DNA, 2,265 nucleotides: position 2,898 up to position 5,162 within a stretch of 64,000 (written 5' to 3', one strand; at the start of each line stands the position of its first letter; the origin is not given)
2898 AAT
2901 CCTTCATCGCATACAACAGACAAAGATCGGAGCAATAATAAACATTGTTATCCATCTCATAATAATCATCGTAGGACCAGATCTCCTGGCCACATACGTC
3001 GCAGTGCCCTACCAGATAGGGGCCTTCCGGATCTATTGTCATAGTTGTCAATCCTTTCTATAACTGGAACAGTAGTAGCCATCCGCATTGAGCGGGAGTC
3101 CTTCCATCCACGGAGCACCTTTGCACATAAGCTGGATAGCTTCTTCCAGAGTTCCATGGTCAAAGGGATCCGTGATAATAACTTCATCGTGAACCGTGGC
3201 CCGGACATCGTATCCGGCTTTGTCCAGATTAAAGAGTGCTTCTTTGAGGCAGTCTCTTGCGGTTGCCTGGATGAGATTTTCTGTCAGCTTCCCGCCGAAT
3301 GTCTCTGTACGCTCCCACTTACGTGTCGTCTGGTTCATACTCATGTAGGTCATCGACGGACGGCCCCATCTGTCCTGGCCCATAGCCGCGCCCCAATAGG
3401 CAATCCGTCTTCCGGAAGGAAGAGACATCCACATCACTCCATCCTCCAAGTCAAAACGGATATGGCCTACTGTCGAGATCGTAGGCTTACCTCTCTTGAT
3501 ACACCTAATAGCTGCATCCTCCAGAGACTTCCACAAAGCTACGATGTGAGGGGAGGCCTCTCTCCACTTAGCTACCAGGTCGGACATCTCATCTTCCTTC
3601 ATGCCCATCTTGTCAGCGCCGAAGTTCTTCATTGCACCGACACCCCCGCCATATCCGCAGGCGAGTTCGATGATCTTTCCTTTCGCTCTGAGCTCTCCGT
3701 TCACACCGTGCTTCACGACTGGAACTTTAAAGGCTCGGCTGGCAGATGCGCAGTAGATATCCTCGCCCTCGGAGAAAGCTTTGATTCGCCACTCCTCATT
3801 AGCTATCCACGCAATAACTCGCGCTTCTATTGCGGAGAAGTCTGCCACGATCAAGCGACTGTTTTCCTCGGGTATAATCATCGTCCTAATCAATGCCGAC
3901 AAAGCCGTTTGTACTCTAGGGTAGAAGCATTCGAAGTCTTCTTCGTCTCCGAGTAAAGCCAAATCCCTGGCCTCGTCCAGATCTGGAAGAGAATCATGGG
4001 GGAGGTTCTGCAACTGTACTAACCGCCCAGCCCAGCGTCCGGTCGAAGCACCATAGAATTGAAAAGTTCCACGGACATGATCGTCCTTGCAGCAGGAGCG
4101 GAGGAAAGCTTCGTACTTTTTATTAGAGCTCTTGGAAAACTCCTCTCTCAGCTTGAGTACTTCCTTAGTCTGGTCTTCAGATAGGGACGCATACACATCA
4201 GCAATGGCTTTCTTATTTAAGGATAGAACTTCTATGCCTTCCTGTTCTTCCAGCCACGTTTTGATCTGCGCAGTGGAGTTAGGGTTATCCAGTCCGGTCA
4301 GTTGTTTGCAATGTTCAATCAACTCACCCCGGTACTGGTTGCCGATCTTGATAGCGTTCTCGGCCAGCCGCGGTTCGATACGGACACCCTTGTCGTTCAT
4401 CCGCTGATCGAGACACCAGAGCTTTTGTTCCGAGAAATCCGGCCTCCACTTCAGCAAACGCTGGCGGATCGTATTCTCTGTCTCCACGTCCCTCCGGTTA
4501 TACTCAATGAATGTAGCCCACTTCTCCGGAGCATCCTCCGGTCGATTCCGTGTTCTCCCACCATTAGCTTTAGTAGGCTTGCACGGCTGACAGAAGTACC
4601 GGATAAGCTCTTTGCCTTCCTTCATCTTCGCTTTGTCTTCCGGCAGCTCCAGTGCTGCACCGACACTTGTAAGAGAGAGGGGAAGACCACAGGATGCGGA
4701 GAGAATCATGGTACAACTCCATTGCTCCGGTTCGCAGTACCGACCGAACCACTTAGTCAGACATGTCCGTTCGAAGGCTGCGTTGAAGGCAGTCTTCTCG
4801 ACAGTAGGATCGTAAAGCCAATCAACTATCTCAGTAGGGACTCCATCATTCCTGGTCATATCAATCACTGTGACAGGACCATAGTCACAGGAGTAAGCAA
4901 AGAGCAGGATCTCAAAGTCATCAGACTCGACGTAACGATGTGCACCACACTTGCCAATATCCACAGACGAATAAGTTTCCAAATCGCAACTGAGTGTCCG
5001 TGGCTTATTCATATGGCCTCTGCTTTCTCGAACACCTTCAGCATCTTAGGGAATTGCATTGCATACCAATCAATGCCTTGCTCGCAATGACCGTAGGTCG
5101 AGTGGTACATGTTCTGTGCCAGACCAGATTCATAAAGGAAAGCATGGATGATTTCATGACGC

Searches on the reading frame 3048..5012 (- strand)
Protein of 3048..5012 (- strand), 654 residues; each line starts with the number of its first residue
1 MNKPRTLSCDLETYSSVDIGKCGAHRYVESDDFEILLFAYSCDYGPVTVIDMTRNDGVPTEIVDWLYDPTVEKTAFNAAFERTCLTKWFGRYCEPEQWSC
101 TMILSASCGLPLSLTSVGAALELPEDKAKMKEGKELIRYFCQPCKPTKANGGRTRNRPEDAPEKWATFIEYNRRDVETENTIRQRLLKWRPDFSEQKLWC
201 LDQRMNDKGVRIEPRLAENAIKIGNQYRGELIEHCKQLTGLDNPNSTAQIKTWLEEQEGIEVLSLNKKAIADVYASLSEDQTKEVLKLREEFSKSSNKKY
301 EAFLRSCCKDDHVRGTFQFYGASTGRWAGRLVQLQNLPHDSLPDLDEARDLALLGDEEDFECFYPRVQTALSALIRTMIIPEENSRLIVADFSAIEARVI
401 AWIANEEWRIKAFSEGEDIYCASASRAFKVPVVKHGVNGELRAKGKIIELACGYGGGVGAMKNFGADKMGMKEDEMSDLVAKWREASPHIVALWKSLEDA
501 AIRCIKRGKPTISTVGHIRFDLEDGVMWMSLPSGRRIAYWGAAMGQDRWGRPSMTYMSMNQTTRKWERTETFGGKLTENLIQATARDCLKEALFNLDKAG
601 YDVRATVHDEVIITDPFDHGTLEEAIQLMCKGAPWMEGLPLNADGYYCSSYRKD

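Call 35: search_protein_families(library=pfam, proteins=[window:3048-5012:-], max_evalue=0.001)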
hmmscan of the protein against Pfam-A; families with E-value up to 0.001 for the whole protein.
window:3048-5012:- (654 aa): 1 family
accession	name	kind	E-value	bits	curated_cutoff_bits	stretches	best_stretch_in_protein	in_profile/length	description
PF00476.26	DNA_pol_A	-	1e-26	94.3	34.3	1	230-497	17-258/381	DNA polymerase family A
